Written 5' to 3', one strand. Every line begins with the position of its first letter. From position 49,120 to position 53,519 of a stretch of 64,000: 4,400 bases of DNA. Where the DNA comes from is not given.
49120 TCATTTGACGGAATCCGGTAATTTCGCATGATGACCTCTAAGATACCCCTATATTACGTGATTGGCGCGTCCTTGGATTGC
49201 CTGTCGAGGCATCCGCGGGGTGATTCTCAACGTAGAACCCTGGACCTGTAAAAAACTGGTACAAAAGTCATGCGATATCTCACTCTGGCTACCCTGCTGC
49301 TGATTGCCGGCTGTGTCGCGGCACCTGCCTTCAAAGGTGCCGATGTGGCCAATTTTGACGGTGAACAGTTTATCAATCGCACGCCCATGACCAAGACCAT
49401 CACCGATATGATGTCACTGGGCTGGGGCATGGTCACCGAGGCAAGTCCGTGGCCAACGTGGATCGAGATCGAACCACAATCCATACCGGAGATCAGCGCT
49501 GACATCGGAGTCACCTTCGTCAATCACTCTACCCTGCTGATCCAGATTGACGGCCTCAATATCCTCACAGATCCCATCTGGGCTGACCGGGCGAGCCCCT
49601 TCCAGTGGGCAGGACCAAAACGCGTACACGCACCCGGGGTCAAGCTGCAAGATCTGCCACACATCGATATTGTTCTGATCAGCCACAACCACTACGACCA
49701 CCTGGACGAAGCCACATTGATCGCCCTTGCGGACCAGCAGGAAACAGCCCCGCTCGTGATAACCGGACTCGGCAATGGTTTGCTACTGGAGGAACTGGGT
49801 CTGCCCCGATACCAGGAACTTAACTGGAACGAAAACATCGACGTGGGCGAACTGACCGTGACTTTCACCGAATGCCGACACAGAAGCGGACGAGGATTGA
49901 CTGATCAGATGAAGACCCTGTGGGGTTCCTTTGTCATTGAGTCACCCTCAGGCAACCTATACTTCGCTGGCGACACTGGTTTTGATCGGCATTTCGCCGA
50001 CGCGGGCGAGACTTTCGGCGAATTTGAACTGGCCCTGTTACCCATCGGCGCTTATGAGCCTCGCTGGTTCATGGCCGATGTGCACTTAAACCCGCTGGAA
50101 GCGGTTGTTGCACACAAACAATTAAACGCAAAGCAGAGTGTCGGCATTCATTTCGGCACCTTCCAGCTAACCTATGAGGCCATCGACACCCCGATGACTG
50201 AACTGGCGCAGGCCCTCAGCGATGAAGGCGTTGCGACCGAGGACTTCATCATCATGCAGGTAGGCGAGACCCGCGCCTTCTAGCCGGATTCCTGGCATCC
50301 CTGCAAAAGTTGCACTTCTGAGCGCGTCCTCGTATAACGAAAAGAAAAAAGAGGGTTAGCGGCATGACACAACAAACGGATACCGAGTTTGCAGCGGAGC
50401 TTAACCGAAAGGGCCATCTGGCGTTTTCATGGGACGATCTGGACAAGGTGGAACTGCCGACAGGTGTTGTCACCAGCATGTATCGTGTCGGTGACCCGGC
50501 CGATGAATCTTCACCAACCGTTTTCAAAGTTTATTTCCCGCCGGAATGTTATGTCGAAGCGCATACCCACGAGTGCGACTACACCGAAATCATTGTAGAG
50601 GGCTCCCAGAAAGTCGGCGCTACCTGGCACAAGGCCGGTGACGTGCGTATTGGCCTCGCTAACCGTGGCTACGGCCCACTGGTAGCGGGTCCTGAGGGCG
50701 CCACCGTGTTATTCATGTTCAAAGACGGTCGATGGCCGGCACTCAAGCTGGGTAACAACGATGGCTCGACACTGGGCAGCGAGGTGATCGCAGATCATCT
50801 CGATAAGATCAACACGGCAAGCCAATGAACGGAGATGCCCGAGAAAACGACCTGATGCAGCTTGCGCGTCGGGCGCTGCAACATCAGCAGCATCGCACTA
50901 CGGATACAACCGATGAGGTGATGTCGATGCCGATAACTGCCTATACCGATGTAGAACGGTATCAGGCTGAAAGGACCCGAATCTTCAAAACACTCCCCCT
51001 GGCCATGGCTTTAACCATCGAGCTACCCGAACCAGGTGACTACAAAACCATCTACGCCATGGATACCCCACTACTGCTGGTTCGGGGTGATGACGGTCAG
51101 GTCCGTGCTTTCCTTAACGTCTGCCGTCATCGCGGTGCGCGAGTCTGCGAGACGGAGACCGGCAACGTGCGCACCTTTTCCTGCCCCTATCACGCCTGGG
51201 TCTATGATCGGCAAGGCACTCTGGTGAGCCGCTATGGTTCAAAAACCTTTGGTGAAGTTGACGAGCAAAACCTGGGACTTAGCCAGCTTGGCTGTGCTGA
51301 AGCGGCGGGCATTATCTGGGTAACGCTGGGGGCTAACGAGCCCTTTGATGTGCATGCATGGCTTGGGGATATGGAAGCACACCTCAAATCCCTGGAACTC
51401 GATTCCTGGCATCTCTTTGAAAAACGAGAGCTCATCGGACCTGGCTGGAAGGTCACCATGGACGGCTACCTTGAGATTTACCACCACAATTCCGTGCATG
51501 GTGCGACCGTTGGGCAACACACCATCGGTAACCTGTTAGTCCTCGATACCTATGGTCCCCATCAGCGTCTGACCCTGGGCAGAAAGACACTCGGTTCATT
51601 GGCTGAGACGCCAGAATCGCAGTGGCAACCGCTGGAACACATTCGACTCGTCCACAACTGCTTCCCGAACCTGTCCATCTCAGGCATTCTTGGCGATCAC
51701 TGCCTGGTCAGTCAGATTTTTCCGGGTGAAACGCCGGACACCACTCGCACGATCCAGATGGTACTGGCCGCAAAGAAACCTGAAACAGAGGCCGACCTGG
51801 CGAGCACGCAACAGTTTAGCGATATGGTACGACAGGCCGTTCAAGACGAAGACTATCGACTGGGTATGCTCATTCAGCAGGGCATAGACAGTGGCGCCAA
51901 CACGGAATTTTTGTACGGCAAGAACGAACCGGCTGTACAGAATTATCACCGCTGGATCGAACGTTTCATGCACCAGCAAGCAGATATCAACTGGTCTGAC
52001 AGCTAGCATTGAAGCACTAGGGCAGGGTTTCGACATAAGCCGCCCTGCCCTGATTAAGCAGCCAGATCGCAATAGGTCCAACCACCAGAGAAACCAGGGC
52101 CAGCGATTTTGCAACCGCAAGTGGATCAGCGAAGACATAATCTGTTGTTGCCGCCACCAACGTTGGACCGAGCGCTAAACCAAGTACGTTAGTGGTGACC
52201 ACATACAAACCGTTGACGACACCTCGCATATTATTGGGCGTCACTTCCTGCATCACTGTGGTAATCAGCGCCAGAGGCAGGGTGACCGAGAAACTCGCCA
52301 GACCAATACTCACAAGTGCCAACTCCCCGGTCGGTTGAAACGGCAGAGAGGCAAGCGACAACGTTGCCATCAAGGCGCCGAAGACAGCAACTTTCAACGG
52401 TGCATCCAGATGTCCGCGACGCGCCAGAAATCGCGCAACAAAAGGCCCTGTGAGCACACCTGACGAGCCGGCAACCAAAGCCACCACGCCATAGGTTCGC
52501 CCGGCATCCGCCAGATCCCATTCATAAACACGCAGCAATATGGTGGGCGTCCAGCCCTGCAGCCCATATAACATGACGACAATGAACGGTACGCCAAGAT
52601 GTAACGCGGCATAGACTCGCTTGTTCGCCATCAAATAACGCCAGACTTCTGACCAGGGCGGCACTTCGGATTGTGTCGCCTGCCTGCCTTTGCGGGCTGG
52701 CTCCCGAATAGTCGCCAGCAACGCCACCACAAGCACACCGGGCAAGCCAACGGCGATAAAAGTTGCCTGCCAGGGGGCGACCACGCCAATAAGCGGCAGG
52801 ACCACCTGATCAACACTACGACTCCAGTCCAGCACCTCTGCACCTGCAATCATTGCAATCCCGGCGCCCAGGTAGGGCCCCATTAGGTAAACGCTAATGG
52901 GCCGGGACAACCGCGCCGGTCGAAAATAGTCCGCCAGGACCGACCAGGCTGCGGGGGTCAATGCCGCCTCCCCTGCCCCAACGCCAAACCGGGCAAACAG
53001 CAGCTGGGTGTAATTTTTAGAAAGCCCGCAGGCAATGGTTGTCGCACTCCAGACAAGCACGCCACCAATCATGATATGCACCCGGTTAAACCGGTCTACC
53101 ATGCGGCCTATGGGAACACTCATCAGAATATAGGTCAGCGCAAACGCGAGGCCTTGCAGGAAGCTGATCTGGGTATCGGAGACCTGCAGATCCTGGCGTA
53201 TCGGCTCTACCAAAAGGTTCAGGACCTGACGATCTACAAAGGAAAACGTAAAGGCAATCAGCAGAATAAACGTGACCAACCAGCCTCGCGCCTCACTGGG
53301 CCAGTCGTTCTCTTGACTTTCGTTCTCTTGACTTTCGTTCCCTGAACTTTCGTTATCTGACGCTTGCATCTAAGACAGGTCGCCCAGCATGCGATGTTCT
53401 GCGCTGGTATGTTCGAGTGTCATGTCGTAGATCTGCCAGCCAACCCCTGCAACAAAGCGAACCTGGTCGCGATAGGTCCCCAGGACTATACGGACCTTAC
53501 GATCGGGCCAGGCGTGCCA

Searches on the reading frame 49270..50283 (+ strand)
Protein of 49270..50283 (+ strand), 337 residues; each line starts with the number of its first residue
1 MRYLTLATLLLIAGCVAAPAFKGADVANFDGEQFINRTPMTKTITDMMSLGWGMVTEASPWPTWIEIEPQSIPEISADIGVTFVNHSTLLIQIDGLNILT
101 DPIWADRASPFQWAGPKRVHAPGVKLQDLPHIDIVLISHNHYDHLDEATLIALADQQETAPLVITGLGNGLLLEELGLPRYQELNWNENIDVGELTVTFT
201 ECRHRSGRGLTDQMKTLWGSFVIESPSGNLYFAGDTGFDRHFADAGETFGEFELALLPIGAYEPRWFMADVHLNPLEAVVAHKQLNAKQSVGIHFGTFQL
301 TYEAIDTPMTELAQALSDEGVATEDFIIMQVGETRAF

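Call 72: search_protein_families(library=pfam, proteins=[window:49270-50283:+], max_evalue=0.001)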
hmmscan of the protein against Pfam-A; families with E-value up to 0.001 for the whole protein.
window:49270-50283:+ (337 aa): 3 families
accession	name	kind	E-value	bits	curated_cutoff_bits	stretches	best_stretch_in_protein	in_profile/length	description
PF12706.13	Lactamase_B_2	-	7.6e-39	133.8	27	1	97-295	2-200/200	Beta-lactamase superfamily domain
PF13483.12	Lactamase_B_3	-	1.5e-14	54.7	24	1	81-289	2-155/160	Beta-lactamase superfamily domain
PF00753.33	Lactamase_B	-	1e-06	29.3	22.7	1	82-145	2-57/196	Metallo-beta-lactamase superfamily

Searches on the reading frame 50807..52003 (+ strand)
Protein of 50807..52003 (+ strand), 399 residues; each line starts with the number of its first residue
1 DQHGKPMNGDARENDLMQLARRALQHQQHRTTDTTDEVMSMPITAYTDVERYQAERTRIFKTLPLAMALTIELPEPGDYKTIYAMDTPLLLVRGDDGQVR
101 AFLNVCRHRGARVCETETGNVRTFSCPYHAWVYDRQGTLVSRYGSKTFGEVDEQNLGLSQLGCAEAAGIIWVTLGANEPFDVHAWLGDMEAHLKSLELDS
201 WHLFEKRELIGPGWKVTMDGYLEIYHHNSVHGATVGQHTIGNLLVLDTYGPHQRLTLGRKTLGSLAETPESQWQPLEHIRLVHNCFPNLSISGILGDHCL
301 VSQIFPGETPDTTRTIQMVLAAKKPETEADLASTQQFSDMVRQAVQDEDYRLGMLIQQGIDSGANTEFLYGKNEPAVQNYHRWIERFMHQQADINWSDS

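Call 80: search_protein_families(library=pfam, proteins=[window:50807-52003:+], max_evalue=0.00001)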
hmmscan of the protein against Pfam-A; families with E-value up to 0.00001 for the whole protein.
window:50807-52003:+ (399 aa): 2 families
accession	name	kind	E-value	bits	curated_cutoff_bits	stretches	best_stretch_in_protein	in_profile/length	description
PF00848.25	Ring_hydroxyl_A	-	1.6e-28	100.5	24.9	1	214-389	18-207/208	Ring hydroxylating alpha subunit (catalytic domain)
PF00355.32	Rieske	-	1.2e-17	64.1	20.3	1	71-141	9-77/88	Rieske [2Fe-2S] domain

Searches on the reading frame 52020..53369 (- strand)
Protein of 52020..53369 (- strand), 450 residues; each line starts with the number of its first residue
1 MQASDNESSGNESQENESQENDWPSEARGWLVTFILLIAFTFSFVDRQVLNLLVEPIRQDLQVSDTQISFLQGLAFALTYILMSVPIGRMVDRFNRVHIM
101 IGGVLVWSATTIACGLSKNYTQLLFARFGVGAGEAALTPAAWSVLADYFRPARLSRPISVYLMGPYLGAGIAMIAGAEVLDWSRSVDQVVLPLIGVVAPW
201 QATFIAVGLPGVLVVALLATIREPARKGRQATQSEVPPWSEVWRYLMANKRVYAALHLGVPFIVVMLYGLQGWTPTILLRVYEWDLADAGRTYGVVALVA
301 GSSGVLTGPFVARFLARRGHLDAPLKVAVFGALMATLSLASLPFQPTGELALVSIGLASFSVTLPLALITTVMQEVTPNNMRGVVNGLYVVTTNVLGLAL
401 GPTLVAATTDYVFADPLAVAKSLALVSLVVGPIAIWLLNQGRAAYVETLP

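Call 80: search_protein_families(library=pfam, proteins=[window:52020-53369:-], max_evalue=0.00001)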
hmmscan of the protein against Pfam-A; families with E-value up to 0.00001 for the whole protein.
window:52020-53369:- (450 aa): 1 family
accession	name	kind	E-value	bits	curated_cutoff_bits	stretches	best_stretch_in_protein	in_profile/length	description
PF07690.21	MFS_1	-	8.3e-48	163.5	33.4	1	36-402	1-347/347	Major Facilitator Superfamily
